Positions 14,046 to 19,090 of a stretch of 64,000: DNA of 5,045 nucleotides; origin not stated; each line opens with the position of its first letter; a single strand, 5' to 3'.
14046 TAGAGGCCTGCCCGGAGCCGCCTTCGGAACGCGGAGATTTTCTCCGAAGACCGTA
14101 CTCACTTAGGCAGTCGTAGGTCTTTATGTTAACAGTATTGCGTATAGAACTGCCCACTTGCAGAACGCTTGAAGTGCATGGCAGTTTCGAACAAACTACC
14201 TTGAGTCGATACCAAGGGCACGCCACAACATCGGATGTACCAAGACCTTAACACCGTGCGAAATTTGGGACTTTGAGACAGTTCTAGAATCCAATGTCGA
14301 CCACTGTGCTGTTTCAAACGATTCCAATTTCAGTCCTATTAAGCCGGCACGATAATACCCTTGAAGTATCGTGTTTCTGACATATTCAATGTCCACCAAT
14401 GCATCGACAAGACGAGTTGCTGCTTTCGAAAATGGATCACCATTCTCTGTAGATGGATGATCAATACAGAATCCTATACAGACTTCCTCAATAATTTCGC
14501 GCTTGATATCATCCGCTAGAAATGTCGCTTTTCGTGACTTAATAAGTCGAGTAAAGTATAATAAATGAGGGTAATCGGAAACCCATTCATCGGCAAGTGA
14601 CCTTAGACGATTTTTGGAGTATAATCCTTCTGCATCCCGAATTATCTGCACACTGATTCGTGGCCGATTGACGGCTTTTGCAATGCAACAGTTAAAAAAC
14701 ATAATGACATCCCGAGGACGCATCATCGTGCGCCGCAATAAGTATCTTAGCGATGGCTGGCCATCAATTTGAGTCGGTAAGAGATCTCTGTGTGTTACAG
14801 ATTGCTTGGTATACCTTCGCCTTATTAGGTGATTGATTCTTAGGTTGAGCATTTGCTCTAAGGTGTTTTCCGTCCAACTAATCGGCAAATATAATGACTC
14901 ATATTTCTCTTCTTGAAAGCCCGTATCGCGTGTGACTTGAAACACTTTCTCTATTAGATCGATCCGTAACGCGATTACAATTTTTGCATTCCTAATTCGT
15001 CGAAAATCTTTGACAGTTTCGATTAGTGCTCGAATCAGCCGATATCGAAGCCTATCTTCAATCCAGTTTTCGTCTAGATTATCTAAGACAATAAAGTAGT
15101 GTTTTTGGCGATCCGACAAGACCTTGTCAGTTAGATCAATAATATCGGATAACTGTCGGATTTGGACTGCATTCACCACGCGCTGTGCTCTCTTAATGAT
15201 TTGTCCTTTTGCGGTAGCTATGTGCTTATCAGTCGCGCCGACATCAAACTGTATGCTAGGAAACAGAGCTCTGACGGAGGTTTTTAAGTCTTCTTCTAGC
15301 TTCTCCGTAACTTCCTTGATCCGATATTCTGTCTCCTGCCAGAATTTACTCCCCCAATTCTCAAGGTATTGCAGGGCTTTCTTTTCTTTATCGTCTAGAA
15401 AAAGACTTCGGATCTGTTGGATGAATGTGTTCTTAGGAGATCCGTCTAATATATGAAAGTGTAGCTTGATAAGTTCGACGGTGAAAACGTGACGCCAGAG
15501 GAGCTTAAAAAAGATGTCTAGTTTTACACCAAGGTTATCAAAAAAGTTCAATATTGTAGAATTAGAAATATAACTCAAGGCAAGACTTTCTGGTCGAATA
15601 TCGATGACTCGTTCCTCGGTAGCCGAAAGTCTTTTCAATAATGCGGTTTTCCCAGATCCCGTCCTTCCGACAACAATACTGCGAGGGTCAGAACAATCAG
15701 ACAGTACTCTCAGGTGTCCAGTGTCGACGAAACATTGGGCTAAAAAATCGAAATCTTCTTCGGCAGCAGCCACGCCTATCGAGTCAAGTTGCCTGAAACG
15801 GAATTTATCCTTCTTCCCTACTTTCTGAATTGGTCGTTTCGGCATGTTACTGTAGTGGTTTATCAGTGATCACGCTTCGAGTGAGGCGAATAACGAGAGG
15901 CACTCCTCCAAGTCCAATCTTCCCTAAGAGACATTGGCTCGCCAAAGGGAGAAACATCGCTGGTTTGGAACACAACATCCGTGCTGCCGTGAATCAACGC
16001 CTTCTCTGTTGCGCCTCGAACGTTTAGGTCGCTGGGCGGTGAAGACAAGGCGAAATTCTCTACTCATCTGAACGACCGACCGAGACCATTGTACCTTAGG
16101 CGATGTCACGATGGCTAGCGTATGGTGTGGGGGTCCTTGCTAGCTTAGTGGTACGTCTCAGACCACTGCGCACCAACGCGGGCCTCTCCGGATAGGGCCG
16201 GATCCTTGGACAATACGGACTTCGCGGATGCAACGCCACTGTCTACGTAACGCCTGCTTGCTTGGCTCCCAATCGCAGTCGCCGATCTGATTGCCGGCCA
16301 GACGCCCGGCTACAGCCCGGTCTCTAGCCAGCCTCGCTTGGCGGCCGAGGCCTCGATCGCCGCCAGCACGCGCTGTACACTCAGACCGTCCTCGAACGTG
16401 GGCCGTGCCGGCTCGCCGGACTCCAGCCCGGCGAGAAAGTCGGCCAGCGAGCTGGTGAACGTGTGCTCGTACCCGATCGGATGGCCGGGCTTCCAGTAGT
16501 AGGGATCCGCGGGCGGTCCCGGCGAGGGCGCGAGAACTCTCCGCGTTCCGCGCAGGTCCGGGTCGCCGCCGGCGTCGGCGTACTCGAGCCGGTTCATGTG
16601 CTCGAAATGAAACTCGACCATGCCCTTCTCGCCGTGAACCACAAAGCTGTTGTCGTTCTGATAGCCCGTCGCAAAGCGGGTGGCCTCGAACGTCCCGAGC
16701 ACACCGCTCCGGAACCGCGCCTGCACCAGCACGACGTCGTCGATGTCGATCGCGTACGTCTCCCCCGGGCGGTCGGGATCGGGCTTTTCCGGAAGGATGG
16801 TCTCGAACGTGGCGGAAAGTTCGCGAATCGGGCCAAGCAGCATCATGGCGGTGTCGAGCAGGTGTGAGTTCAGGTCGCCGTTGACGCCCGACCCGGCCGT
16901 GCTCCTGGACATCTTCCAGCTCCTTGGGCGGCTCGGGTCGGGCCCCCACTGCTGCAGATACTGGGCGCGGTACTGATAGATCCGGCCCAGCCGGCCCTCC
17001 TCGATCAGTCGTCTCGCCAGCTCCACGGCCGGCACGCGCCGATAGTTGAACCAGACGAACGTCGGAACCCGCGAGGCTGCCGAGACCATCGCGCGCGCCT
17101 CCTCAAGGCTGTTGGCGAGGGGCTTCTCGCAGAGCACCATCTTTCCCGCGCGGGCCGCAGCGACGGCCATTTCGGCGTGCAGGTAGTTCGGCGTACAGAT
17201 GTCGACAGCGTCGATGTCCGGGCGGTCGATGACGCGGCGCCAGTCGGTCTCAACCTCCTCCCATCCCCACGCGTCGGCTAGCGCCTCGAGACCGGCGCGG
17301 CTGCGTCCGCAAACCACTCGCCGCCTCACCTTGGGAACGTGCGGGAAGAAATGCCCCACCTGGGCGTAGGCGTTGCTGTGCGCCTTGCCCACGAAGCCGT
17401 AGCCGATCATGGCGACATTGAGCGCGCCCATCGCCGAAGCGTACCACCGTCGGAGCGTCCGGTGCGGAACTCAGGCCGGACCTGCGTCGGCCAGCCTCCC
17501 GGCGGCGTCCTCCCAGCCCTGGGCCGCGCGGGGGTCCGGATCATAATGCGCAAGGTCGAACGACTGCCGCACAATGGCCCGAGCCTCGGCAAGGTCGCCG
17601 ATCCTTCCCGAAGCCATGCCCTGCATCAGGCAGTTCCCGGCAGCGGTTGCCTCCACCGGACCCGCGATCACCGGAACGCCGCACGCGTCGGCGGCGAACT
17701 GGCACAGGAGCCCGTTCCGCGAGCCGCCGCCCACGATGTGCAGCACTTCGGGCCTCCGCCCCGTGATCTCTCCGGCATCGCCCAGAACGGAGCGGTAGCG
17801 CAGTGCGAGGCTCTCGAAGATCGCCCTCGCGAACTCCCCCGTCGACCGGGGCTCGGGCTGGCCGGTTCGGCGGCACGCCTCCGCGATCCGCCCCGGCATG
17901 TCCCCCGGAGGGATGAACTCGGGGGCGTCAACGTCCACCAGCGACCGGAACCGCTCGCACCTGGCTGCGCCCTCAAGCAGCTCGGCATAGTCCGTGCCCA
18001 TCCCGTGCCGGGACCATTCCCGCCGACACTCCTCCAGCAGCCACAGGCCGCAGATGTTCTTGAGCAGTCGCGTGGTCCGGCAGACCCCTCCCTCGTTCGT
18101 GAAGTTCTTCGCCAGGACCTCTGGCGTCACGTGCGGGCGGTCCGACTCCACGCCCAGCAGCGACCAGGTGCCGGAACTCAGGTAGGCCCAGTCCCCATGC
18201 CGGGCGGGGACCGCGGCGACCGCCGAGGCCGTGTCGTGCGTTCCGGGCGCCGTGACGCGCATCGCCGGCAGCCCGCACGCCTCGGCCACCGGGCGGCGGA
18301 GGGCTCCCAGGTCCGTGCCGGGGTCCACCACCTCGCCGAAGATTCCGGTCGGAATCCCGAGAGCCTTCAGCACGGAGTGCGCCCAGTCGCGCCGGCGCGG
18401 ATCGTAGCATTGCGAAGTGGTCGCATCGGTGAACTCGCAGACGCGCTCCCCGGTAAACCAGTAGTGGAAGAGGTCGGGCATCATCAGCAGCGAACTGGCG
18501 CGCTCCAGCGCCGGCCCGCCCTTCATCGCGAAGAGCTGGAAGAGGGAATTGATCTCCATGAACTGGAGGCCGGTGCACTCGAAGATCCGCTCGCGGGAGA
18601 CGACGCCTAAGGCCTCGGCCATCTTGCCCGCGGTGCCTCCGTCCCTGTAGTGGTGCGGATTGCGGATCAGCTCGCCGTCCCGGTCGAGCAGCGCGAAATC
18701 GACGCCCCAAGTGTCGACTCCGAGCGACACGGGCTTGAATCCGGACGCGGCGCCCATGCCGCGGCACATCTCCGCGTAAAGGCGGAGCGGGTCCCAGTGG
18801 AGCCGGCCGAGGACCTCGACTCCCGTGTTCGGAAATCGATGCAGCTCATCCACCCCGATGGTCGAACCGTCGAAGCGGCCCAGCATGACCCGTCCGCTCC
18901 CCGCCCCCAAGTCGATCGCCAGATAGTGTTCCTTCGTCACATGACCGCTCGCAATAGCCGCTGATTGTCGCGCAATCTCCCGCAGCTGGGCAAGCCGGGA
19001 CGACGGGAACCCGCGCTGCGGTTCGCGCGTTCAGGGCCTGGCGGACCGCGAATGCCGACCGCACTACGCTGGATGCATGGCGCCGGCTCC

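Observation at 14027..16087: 2-kb low-GC islet carrying one gene, bracketed by an exact 10-bp direct repeat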

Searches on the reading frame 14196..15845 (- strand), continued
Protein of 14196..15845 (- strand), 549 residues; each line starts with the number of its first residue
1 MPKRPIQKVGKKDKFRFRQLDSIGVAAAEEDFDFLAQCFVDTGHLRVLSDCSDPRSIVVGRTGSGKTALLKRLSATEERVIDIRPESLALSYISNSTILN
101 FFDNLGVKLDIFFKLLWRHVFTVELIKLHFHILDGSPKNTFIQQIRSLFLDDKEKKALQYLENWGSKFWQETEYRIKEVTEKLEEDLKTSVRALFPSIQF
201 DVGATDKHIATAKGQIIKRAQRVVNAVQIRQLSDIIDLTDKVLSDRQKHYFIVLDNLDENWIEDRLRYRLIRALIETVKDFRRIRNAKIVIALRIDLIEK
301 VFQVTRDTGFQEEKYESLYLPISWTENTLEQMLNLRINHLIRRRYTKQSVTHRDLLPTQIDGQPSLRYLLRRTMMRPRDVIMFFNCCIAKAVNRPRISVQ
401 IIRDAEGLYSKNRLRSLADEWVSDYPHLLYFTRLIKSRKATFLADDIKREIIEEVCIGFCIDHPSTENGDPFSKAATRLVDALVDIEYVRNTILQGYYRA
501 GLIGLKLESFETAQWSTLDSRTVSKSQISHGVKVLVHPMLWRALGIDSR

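Call 85: find_encoding_contigs(protein=P0031, flank=7000, max_places=1)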
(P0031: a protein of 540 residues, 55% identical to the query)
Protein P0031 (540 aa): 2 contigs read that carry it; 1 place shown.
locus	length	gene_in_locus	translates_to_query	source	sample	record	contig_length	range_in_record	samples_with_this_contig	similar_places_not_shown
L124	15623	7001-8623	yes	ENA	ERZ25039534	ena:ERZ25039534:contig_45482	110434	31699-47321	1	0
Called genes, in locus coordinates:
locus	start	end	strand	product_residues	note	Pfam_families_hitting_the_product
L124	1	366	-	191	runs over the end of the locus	PF02518:HATPase_c (weak)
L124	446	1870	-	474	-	PF07494:Reg_prop (faint), PF23409:Beta-prop_EML (weak), PF07495:Y_Y_Y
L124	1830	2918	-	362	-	PF07494:Reg_prop (faint)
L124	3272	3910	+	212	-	-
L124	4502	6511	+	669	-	PF00722:Glyco_hydro_16, PF05345:He_PIG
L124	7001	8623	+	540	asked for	-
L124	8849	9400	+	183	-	-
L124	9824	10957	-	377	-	PF03412:Peptidase_C39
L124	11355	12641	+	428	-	PF00083:Sugar_tr, PF07690:MFS_1, PF00083:Sugar_tr, PF07690:MFS_1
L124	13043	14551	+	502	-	PF01548:DEDD_Tnp_IS110, PF02371:Transposase_20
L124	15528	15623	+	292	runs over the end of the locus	PF09992:NAGPA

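Call 91: search_protein_families(library=phrogs, proteins=[window:14196-15845:-], max_evalue=0.001)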
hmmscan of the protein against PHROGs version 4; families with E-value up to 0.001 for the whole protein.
window:14196-15845:- (549 aa): 1 family
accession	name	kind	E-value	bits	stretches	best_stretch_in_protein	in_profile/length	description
phrog_13260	-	unknown function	1.6e-28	100.8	1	23-547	9-492/497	-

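Call 93: get_annotated_region(hit=H26, flank=4000)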
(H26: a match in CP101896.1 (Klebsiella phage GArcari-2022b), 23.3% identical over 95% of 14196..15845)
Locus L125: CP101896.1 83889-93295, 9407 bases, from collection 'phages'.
description: Klebsiella phage GArcari-2022b, complete sequence.
organism: Klebsiella phage GArcari-2022b (NCBI taxid 2967961)
taxonomy: Viruses; Duplodnaviria; Heunggongvirae; Uroviricota; Caudoviricetes
host: Klebsiella pneumoniae strain 4011; source: -; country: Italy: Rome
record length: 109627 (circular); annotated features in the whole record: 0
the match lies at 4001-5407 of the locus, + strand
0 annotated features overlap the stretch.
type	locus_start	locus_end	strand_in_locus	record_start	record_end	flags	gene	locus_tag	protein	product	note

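Call 95: search_protein_families(library=ncbifam, proteins=[L125:3986-6055:+], max_evalue=0.001)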
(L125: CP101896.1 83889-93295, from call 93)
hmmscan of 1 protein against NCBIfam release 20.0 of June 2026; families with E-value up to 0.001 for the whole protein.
L125:3986-6055:+ (689 aa): 2 families
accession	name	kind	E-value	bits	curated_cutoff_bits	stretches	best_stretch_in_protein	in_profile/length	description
NF047389.1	ATPase_Sll1717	subfamily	6.4e-74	249.7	75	1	6-472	1-454/454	P-loop ATPase, Sll1717 family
NF053860.1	DS41_1_antiphage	equivalog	9.5e-08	31.4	370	1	10-373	11-383/448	anti-phage protein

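Call 96: search_protein_families(library=pfam, proteins=[L125:3986-6055:+], max_evalue=0.001)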
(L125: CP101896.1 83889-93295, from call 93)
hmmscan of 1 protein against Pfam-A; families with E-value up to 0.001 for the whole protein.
L125:3986-6055:+ (689 aa): 3 families
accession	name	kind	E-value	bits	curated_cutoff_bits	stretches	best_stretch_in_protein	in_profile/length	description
PF24389.1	ORC-CDC6-like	-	1.4e-05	24.5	27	0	4-56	1-53/571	ORC-CDC6-like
PF13191.12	AAA_16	-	5.4e-05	24.2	32.6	0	38-202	27-142/167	AAA ATPase domain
PF05673.19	DUF815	-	0.00015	21.4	23.8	0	38-63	56-81/249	Protein of unknown function (DUF815)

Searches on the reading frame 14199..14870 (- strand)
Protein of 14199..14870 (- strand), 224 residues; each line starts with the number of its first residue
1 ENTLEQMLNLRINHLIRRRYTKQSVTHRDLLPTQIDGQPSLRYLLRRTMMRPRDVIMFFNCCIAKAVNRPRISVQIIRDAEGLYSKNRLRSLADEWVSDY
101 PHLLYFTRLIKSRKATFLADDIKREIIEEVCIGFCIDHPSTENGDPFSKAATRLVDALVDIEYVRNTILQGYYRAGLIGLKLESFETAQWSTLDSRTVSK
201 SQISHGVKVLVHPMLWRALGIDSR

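Call 75: predict_structure(alignment_id=A3)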
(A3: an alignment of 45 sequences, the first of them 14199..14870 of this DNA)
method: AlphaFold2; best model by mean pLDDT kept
length: 224 residues; sequences in the alignment: 45
mean_pLDDT: 93.9   pTM: 0.88
mean pLDDT of the five models: 93.9, 93.8, 93.7, 93.5, 93.2
residues with pLDDT >= 90: 193; 70-90: 27; 50-70: 4; < 50: 0
segments of 3 or more residues with pLDDT < 50: none
pLDDT, mean of each block of 10 residues (from residue 1): 90 88 93 96 94 94 93 97 97 95 97 97 98 95 88 97 98 96 92 79 95 97 89
secondary structure, 60 per line:
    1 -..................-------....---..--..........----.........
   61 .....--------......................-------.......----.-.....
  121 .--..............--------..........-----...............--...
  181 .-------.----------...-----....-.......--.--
elements in order: H2-19 H27-30 H40-47 H52-65 H74-95 H103-109 E116-118 H124-137 H146-155 H161-175 E178-181 E208-211 H213-219

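Call 77: fold_search(model_id=the predicted structure, library=pdb)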
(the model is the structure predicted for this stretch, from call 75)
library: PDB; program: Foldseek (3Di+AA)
matches with E <= 10: 41; with E <= 0.001: 0
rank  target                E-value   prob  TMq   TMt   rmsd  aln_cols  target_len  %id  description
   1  2qby_A                4.2e-01  0.57  0.37  0.25   8.7       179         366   13  Crystal structure of a heterodimer of Cdc6/Orc1 initiators bound to origin DNA (from S. solfataricus) (released 2007-09-11)
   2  3cv9                  1.1e+00  0.05  0.17  0.11  19.6       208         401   12  Crystal structure of vitamin D hydroxylase cytochrome P450 105A1 (R73A/R84A mutant) in complex with 1alpha,25-dihydroxyv (released 2008-11-04)
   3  2qby_B                1.8e+00  0.16  0.29  0.20   7.8       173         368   13  Crystal structure of a heterodimer of Cdc6/Orc1 initiators bound to origin DNA (from S. solfataricus) (released 2007-09-11)
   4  9ji6                  3.2e+00  0.03  0.16  0.10  18.6       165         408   13  CYP105A1 R84A complexed with diclofenac (DIF) (released 2025-04-23)
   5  2zby                  3.4e+00  0.02  0.18  0.12  22.8       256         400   12  Crystal structure of vitamin D hydroxylase cytochrome P450 105A1 (R84A mutant) (released 2008-04-08)
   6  7bqk_A                3.4e+00  0.02  0.15  0.09  17.0       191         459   10  The structure of PdxI in complex with its substrate analogue (released 2020-10-14)
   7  7tic_D                4.0e+00  0.06  0.21  0.16  14.5       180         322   11  Structure of the yeast clamp loader (Replication Factor C RFC) bound to the sliding clamp (Proliferating Cell Nuclear  (released 2022-02-16)
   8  4a3v_B                4.2e+00  0.14  0.19  0.46   5.4        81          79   11  yeast regulatory particle proteasome assembly chaperone Hsm3 in complex with Rpt1 C-terminal fragment (released 2012-04-11)
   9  9jl5                  4.2e+00  0.03  0.16  0.10  18.6       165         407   13  CYP105A1 R84A complexed with mevastatin (cryogenic data collection) (released 2025-09-24)
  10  3k1j_A                4.4e+00  0.18  0.18  0.08   5.0        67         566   16  Crystal structure of Lon protease from Thermococcus onnurineus NA1 (released 2010-09-22)
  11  5nbc_C                4.4e+00  0.03  0.12  0.19  14.3       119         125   13  Structure of Prokaryotic Transcription Factors (released 2018-05-16)
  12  9ji1                  4.4e+00  0.03  0.16  0.10  18.4       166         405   13  CYP105A1 complexed with flufenamic acid (FLF) (released 2025-04-23)
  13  3vlf_B                4.7e+00  0.14  0.19  0.48   7.3        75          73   12  Crystal structure of yeast proteasome interacting protein (released 2012-02-22)
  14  8qqs_D                4.9e+00  0.06  0.20  0.08   7.4        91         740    8  E. coli DNA gyrase bound to a linear part of a DNA minicircle (released 2024-04-10)
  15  9bv1_A                5.2e+00  0.18  0.17  0.10   3.8        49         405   10  M2A Midnolin-Proteasome (translocating) (released 2025-06-11)
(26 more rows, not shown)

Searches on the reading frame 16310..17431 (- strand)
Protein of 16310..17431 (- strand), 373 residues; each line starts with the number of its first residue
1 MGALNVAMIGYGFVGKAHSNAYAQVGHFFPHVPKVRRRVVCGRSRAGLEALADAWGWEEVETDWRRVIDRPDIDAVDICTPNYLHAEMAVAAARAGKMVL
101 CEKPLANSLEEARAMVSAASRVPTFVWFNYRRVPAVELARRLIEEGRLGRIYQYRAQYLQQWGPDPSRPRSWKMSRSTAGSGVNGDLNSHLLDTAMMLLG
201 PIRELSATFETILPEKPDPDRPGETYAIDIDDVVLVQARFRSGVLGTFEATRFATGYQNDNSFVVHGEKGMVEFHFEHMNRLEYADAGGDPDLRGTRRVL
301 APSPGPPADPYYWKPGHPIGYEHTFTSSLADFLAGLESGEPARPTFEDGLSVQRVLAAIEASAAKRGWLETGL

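Call 13: search_protein_families(library=pfam, proteins=[window:16310-17431:-], max_evalue=0.001)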
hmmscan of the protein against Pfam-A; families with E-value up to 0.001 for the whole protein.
window:16310-17431:- (373 aa): 4 families
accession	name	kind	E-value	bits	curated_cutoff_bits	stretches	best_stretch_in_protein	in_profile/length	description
PF22725.1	GFO_IDH_MocA_C3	-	4e-29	101.6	27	1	138-273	3-124/124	GFO/IDH/MocA C-terminal domain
PF01408.29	GFO_IDH_MocA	-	9.7e-25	88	24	1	4-128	1-118/120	Oxidoreductase family, NAD-binding Rossmann fold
PF02894.22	GFO_IDH_MocA_C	-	1e-23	84.7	22.9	1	140-370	1-217/218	Oxidoreductase family, C-terminal alpha/beta domain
PF22685.1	Gal80p_C-like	-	3.6e-05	24.4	29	1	134-272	1-148/152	Gal80p, C-terminal domain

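Call 14: search_protein_families(library=ncbifam, proteins=[window:16310-17431:-], max_evalue=0.001)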
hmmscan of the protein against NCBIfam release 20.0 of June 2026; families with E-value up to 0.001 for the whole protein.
window:16310-17431:- (373 aa): 9 families
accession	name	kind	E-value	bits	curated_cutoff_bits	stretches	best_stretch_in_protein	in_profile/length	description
NF052479.1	LevoglcsnDh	equivalog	1.4e-95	320.3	650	1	1-370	1-385/386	levoglucosan dehydrogenase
TIGR04380.1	myo_inos_iolG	equivalog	7.7e-34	117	355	1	4-287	2-265/330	inositol 2-dehydrogenase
NF041392.1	XylDh_Gfo6_Halo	equivalog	8e-21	74.2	350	1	72-200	82-213/350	D-xylose 1-dehydrogenase Gfo6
NF008607.0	PRK11579.1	subfamily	4.3e-19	68.7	330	1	4-215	5-205/346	oxidoreductase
NF040723.1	UDP-GlcNAcDh_Arch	equivalog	1.6e-18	67.3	450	1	4-157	1-147/302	UDP-N-acetylglucosamine 3-dehydrogenase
NF007574.0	PRK10206.1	equivalog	4.3e-10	39.2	352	1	54-201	47-189/345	oxidoreductase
NF058561.1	BT_2158_fam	equivalog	2.4e-09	36.3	750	1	62-122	84-146/487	glycoside 3-dehydrogenase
NF052679.1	InsChiInosDhIolG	equivalog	1.7e-07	30.6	540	1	60-119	54-113/343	bifunctional inositol 2-dehydrogenase/D-chiro-inositol 1-dehydrogenase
NF058563.1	BT_2159_fam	equivalog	0.00017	20.7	650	1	5-151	2-143/350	disaccharide 3-dehydrogenase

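Call 30: find_encoding_contigs(protein=window:16310-17431:-, flank=6000, max_places=6)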
Protein window:16310-17431:- (373 aa): 1 contig read that carries it; 1 place shown.
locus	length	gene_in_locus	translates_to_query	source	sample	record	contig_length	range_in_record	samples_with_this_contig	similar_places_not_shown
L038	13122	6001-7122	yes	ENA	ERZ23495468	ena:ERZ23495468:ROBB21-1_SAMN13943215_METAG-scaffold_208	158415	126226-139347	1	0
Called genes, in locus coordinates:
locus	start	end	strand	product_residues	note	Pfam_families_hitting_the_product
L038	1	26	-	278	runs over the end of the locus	PF02673:BacA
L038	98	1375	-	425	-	-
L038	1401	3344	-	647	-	PF13623:SurA_N_2 (weak), PF13624:SurA_N_3, PF13145:Rotamase_2, PF13616:Rotamase_3, PF00639:Rotamase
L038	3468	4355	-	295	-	PF02811:PHP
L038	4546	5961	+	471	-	PF00370:FGGY_N, PF02782:FGGY_C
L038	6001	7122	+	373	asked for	PF01408:GFO_IDH_MocA, PF02894:GFO_IDH_MocA_C, PF22725:GFO_IDH_MocA_C3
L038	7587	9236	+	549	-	-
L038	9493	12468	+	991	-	-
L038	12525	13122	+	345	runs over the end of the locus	PF02881:SRP54_N, PF13191:AAA_16 (weak), PF13604:AAA_30 (weak), PF00448:SRP54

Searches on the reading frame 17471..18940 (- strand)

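Call 13: search_protein_families(library=pfam, proteins=[window:17471-18940:-], max_evalue=0.001)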
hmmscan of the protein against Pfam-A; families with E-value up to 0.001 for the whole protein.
window:17471-18940:- (489 aa): 2 families
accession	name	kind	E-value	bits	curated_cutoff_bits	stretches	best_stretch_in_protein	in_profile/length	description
PF02782.22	FGGY_C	-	1.7e-42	145.9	27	1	252-443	1-197/198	FGGY family of carbohydrate kinases, C-terminal domain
PF00370.27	FGGY_N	-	2.4e-19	70.3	28.8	1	6-241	2-243/245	FGGY family of carbohydrate kinases, N-terminal domain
